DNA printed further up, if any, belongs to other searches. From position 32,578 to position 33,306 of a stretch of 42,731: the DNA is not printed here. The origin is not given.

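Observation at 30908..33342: HEPN-like / nucleotidyltransferase / membrane HExxH cassette, repeat-bracketed and with a decayed duplicate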

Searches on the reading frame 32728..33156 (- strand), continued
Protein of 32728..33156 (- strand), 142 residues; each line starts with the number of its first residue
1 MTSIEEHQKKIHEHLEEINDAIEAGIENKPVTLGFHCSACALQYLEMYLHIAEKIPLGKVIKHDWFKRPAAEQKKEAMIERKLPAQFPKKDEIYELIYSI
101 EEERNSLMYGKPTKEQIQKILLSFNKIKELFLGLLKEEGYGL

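Call 51: search_protein_families(library=pfam, alignment_id=A4, max_evalue=10)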
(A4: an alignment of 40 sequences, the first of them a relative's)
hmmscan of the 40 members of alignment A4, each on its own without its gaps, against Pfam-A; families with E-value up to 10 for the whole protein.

A. member 1, P0001 (142 aa): 3 families
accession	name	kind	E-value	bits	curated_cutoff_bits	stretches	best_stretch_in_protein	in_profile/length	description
PF10167.14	BORCS8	-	0.066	13.6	25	1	79-130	37-88/112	BLOC-1-related complex sub-unit 8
PF03477.21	ATP-cone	-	0.088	13.8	25.8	1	59-121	2-63/88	ATP cone domain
PF05288.16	Pox_A3L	-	1.2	9.6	25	1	92-138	18-64/70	Poxvirus A3L Protein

B. families by the number of members that match (of 40 scanned): 41 families (the first 25 are shown)
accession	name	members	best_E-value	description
PF11074.14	DUF2779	4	0.0045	Domain of unknown function(DUF2779)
PF16996.10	Asp4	2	0.035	Accessory secretory protein Sec Asp4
PF02541.22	Ppx-GppA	2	0.047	Ppx/GppA phosphatase family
PF12977.12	DUF3861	2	0.075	Domain of Unknown Function with PDB structure (DUF3861)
PF07730.19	HisKA_3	1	0.0015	Histidine kinase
PF20870.2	FAM186A-B_N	1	0.0049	FAM186A/B, N-terminal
PF16575.11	CLP1_P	1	0.011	mRNA cleavage and polyadenylation factor CLP1 P-loop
PF00489.22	IL6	1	0.011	Interleukin-6/G-CSF/MGF family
PF21728.3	PADR1_N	1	0.018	PADR1, N-terminal helical domain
PF02778.19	tRNA_int_endo_N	1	0.024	tRNA intron endonuclease, N-terminal domain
PF22100.1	VtrA_C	1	0.028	VtrA C-terminal periplasmic domain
PF05822.18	UMPH-1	1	0.034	Pyrimidine 5'-nucleotidase (UMPH-1)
PF08928.15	PoNi_N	1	0.041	PoNe immunity protein (PoNi), N-terminal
PF05472.16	Ter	1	0.05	DNA replication terminus site-binding protein (Ter protein)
PF05405.19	Mt_ATP-synt_B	1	0.061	Mitochondrial ATP synthase B chain precursor (ATP-synt_B)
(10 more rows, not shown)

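Call 52: search_protein_families(library=padloc, alignment_id=A4, max_evalue=10)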
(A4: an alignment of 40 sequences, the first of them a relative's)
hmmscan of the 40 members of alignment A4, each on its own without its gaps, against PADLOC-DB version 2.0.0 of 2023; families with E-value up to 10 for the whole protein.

A. member 1, P0001 (142 aa): 2 families
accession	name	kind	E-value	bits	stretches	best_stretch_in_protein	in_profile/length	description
PDLC01827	CARF2--CARF_HEPN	-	0.0074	13.5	1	71-131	322-380/393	-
PDLC01447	Cas4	-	0.023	13.2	1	5-45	117-156/161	"CAS-I,CAS-II,CAS-III,CAS-IV,CAS-V,CAS-VI; acquisition_associated"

B. families by the number of members that match (of 40 scanned): 14 families
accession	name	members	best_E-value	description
PDLC01828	CARF2--CARF_HEPN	2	0.0021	-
PDLC01687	Csx1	1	0.0011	Csx1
PDLC04836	PDC-S04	1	0.0027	-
PDLC01829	CARF2--CARF_HEPN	1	0.0028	-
PDLC01827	CARF2--CARF_HEPN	1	0.0074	-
PDLC01359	Csm6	1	0.0085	CAS-III; associated_signaling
PDLC01010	Csm2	1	0.011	CRISPR type III-A/MTUBE-associated protein Csm2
PDLC01254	Cas3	1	0.012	CAS-I; effector_G3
PDLC02855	DpdF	1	0.014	DpdF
PDLC04631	PDC-M40C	1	0.015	-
PDLC01761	Cas3b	1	0.017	-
PDLC01447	Cas4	1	0.023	"CAS-I,CAS-II,CAS-III,CAS-IV,CAS-V,CAS-VI; acquisition_associated"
PDLC01495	PD_DExK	1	0.024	"CAS-I,CAS-II,CAS-III,CAS-IV,CAS-V,CAS-VI; associated"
PDLC02609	DrmC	1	0.033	DrmC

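Call 53: search_solved_structures(query=A4, max_evalue=10, show_alignments=5)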
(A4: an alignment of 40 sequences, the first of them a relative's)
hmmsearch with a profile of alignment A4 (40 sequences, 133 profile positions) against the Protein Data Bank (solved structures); distinct sequences matched with E-value up to 10: 3.
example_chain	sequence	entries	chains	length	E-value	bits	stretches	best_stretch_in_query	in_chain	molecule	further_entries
4ue4_C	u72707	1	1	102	0.35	14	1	78-126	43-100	SIGNAL RECOGNITION PARTICLE PROTEIN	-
9sqv_C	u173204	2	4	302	0.43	13.7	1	78-131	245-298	BRCA1-A complex subunit Abraxas 1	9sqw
6prk_A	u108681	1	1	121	2.1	11.4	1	74-126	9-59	RicF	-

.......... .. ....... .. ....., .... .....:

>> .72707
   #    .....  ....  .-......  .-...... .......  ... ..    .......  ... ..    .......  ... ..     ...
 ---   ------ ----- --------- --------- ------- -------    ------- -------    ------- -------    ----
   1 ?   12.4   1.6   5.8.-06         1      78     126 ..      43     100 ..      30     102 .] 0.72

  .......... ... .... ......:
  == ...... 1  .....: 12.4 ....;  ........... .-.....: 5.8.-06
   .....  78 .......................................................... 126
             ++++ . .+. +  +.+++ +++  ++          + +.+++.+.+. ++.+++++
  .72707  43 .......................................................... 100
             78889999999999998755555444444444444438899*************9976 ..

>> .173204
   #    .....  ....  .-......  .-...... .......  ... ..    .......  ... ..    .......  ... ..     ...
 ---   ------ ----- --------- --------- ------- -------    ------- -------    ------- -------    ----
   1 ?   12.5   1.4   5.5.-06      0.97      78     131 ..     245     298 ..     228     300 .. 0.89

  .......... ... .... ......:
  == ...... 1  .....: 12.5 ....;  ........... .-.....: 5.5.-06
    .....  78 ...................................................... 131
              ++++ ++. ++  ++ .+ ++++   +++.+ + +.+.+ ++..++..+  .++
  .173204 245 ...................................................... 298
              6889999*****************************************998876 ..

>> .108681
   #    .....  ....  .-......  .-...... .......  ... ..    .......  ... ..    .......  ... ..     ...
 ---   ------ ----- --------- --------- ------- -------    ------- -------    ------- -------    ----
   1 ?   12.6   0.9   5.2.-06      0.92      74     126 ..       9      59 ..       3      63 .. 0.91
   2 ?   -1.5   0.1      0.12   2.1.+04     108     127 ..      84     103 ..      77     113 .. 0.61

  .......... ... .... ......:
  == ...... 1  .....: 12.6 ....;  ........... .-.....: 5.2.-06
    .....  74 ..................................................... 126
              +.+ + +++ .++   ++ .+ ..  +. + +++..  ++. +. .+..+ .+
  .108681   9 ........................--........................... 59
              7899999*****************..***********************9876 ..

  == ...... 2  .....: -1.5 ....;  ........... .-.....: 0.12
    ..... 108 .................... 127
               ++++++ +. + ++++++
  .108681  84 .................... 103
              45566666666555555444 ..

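Call 81: fold_search(model_id=the predicted structure, library=viral)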
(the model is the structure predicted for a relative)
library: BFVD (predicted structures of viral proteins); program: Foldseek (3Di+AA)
matches with E <= 10: 72; with E <= 0.001: 0
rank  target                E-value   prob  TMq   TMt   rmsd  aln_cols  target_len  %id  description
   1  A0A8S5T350            8.4e-01  0.16  0.26  0.27  14.8       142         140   11  Minor capsid protein [Siphoviridae sp. ctedO8]
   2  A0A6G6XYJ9            1.6e+00  0.21  0.34  0.31  15.8       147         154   13  Uncharacterized protein [Ochrobactrum phage vB_OspP_OH]
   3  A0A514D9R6            1.6e+00  0.08  0.20  0.11  16.5       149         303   15  (no name in the UniProt tables at hand)
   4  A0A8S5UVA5            1.8e+00  0.07  0.21  0.16  15.8       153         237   14  Uncharacterized protein [Siphoviridae sp. ctnNB1]
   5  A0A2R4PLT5            1.9e+00  0.21  0.32  0.23  15.7       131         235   10  (no name in the UniProt tables at hand)
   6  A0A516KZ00            2.2e+00  0.14  0.34  0.37  19.0       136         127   14  (no name in the UniProt tables at hand)
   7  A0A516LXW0            2.3e+00  0.08  0.27  0.25  23.0       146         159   12  (no name in the UniProt tables at hand)
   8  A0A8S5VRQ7            2.9e+00  0.09  0.29  0.29  10.3       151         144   11  (no name in the UniProt tables at hand)
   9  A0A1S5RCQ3            3.0e+00  0.12  0.33  0.26   9.9       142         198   13  Holin [Lactobacillus phage P1]
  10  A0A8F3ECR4            3.0e+00  0.09  0.24  0.16  11.7       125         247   15  Uncharacterized protein [Arthrobacter phage SilentRX]
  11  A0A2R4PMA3            3.9e+00  0.08  0.32  0.20  22.8       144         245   13  (no name in the UniProt tables at hand)
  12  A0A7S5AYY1            4.5e+00  0.07  0.27  0.31  15.1       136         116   12  Uncharacterized protein [Pseudomonas phage Iggy]
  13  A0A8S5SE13            4.8e+00  0.23  0.27  0.40   3.8        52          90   21  Uncharacterized protein [Caudovirales sp. ctrNG92]
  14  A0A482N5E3            4.8e+00  0.09  0.28  0.12  10.1       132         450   14  (no name in the UniProt tables at hand)
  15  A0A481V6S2            5.3e+00  0.04  0.23  0.08  21.0       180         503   10  Internal virion protein (Fragment) [Escherichia phage HZP2]
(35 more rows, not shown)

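Call 88: find_related_loci(query=A1, collection=viral_contigs, flank=5000)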
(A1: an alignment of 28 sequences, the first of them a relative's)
Query A1 (142 aa) in viral_contigs; peptide patterns used: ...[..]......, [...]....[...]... (x = any residue, [..] = any of these).
35 stretches matched a pattern, but none encodes a relative of the query by tblastn (E <= 1e-3).
